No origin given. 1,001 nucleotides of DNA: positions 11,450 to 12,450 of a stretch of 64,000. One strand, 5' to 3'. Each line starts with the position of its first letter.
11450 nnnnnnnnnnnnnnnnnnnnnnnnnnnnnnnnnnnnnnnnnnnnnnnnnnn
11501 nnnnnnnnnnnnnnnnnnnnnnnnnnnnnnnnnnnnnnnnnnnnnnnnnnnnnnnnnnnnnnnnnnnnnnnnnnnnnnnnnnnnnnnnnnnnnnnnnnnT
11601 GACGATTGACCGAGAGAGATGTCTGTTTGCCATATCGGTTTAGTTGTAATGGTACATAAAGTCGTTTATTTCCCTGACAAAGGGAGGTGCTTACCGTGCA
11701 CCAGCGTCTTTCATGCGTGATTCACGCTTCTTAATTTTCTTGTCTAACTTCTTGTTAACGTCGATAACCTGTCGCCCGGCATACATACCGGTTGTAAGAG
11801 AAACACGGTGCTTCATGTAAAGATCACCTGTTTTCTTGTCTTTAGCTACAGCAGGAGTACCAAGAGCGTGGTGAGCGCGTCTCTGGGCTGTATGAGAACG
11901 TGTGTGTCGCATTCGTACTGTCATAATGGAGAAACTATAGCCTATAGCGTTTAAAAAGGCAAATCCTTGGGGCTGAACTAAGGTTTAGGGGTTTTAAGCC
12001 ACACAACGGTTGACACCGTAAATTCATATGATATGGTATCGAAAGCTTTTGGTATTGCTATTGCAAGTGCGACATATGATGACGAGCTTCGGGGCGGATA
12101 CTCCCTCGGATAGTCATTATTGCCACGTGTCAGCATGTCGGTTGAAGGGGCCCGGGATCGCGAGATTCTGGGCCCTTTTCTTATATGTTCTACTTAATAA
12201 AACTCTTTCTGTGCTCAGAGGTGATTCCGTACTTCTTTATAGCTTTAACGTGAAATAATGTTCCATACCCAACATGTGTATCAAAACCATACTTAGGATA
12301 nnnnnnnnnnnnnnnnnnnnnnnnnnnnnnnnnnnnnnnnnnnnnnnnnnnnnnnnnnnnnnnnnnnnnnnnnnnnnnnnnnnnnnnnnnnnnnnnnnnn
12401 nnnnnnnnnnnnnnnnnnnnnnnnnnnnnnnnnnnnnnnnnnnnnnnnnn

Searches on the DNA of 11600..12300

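Call 66: search_rna_families(source=window, start=11600, end=12300, threshold=evalue, max_evalue=1)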
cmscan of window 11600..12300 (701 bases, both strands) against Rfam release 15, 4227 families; matches with E-value up to 1: 1.
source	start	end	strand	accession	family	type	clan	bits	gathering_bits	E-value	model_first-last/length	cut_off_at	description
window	12146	12184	+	RF00489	ctRNA_p42d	Gene; antisense;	-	21.1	50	0.068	1-46/46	no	ctRNA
